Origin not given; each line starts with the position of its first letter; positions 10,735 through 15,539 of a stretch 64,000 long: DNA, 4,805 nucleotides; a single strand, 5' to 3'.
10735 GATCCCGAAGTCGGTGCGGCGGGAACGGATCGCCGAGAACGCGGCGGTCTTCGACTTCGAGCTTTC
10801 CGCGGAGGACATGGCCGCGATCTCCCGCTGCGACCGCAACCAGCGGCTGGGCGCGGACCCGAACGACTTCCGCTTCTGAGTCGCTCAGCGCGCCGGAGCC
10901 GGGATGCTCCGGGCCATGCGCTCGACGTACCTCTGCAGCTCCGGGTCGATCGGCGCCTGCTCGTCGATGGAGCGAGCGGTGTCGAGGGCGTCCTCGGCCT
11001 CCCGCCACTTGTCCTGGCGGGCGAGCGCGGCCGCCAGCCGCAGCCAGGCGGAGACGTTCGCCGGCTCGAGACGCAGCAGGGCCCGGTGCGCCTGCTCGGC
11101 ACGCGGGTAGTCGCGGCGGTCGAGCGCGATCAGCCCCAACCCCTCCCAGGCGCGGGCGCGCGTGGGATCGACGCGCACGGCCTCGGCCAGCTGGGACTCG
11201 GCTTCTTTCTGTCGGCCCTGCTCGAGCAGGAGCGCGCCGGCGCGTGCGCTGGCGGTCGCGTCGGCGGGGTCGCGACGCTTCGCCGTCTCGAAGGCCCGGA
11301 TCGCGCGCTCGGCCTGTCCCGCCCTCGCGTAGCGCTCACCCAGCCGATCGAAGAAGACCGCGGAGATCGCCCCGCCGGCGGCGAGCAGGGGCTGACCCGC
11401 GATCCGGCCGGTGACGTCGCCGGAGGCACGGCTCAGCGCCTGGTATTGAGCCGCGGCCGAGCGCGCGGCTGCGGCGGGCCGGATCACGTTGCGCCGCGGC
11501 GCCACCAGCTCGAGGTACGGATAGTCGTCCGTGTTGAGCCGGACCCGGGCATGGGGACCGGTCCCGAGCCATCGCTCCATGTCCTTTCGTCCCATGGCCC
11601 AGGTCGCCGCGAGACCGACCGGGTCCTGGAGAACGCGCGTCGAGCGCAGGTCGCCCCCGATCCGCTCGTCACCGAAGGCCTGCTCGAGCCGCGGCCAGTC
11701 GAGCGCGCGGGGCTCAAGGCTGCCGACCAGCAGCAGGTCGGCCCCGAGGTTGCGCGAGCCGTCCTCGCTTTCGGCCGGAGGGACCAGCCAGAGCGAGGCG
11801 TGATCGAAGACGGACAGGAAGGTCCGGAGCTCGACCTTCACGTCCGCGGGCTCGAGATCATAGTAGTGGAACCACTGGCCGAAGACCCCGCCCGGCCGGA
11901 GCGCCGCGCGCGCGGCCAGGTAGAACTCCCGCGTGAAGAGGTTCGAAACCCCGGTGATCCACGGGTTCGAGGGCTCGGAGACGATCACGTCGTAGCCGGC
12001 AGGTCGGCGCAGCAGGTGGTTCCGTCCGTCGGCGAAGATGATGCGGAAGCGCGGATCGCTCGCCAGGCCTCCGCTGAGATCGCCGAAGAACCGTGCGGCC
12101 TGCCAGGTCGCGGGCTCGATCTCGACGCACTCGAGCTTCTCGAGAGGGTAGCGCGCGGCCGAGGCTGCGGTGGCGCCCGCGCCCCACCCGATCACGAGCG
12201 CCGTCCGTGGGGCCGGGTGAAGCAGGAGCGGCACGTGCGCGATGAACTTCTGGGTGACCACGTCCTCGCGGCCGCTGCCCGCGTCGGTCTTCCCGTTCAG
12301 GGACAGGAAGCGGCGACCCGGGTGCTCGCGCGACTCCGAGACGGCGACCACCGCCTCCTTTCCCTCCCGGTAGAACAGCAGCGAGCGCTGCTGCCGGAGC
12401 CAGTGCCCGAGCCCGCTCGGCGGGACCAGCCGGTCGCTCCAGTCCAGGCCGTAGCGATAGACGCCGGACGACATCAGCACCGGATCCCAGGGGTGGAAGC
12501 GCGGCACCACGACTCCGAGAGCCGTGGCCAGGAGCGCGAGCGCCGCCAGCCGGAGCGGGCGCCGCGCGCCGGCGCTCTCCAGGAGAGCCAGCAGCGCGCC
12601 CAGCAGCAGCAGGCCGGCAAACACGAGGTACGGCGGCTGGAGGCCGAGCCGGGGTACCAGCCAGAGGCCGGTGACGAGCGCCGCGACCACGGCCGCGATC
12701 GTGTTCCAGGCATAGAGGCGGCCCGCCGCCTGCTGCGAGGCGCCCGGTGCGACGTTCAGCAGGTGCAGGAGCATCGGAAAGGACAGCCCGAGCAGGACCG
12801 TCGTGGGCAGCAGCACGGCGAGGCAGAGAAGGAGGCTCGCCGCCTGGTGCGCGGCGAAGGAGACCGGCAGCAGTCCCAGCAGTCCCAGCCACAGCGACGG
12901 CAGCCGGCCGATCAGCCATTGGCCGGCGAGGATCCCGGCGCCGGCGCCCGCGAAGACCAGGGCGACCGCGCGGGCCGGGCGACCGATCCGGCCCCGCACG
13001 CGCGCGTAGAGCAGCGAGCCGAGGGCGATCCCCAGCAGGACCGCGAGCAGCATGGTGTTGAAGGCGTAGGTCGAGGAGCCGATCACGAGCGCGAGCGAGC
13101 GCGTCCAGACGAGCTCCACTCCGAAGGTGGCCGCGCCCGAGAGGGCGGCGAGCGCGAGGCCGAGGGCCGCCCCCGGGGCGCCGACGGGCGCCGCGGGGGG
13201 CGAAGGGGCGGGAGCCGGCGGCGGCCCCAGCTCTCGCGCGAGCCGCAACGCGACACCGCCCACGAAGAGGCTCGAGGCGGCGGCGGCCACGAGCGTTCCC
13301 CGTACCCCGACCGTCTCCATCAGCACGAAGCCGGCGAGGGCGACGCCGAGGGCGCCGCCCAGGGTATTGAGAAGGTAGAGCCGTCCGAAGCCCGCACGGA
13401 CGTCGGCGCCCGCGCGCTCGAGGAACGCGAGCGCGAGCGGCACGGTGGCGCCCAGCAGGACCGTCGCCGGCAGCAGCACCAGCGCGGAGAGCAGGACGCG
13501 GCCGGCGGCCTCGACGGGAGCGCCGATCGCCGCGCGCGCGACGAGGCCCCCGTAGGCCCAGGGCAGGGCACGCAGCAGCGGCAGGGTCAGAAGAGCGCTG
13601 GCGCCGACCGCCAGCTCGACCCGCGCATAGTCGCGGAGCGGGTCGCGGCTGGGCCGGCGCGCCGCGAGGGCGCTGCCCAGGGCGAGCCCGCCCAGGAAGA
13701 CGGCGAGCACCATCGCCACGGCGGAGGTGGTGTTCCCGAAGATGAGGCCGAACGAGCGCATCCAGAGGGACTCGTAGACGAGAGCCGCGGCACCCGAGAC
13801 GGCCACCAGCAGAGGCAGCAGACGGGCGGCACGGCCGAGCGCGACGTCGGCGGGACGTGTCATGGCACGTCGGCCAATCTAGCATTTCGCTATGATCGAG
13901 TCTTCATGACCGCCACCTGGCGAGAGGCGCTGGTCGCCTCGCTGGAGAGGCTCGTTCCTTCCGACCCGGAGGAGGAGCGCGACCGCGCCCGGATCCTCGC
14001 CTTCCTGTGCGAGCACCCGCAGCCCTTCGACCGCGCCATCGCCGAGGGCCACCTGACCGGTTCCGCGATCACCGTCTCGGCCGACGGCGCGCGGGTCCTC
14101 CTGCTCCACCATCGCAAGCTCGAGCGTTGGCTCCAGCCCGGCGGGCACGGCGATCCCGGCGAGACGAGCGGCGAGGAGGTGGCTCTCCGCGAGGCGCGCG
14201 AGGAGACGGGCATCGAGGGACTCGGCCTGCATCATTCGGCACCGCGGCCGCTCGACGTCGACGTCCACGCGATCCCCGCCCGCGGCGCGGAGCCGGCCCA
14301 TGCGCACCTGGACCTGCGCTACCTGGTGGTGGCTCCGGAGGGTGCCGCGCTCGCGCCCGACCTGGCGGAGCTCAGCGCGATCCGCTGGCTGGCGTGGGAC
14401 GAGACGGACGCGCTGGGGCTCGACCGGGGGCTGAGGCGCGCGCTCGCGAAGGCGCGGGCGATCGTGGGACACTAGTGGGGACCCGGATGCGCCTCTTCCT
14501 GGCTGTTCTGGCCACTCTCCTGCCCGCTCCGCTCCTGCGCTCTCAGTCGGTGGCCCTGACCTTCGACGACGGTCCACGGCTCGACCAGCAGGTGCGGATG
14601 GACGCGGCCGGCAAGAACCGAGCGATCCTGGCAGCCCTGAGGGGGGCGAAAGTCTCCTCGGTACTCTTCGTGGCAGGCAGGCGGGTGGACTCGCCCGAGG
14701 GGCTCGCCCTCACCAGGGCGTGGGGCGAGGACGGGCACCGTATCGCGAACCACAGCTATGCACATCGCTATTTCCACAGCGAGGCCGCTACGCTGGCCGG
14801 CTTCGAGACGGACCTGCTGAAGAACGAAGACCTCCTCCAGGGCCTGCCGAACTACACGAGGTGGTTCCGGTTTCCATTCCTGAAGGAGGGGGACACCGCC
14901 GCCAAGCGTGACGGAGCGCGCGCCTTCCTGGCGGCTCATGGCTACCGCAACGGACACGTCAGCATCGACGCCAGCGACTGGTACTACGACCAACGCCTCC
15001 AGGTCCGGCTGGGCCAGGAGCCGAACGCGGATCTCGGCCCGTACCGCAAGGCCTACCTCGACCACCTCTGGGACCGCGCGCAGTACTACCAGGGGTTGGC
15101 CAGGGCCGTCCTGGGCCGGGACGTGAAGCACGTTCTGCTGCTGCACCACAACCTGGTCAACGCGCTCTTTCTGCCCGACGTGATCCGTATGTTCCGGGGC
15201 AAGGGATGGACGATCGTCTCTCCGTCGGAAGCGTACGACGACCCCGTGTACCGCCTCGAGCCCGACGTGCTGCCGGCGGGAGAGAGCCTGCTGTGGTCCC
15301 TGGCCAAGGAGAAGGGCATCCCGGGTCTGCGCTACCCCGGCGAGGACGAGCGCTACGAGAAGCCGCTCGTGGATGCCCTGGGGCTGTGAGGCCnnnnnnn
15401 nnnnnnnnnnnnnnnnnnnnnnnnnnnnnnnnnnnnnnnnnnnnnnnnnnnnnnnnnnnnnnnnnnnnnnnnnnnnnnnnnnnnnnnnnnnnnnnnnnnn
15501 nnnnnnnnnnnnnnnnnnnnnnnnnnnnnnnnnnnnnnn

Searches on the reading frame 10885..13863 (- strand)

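Call 46: search_protein_families(library=pfam, proteins=[window:10885-13863:-], max_evalue=0.00001)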
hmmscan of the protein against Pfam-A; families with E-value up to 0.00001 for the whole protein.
window:10885-13863:- (992 aa): 8 families
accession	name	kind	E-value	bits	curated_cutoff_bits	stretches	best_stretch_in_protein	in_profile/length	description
PF01564.23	Spermine_synth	-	3.3e-17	63.1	22.9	1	537-687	4-154/186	Spermine/spermidine synthase domain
PF07719.23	TPR_2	-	1.4e-11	44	27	0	839-867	5-33/34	Tetratricopeptide repeat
PF13432.12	TPR_16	-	5.7e-11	43.1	32.7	0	879-925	7-53/65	Tetratricopeptide repeat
PF14559.12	TPR_19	-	1.3e-09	38.7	25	0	847-907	3-63/68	Tetratricopeptide repeat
PF00515.34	TPR_1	-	4.4e-08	33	27.8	0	938-968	2-32/34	Tetratricopeptide repeat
PF13431.12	TPR_17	-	1.3e-07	31.8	24.4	0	929-957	5-33/34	Tetratricopeptide repeat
PF13414.12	TPR_11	-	2.5e-07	30.7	26.8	0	878-912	3-37/42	TPR repeat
PF23914.1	TPR_CcmH_CycH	-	3.2e-07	30.7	42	1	841-936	56-154/158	Cytochrome c-type biogenesis protein H TPR domain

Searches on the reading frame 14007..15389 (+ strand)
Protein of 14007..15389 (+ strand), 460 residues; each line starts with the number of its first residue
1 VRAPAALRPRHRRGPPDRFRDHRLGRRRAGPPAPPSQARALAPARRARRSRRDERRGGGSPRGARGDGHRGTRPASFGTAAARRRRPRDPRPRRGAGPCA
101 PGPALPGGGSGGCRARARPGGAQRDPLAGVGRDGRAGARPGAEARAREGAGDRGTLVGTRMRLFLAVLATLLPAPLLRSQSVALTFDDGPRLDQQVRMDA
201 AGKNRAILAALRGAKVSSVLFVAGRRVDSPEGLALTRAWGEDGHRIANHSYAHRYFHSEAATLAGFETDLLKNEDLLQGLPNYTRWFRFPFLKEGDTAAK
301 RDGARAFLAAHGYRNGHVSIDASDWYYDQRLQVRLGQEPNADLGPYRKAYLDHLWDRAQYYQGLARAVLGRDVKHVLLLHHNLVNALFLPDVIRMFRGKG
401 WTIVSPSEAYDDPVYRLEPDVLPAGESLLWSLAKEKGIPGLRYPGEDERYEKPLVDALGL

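Call 32: search_protein_families(library=pfam, proteins=[window:14007-15389:+], max_evalue=0.001)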
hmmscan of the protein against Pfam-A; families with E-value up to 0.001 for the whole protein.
window:14007-15389:+ (460 aa): 1 family
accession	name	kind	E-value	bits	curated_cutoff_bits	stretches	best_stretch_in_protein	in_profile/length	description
PF01522.26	Polysacc_deac_1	-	3e-15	56.7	23.1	1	179-299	6-113/124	Polysaccharide deacetylase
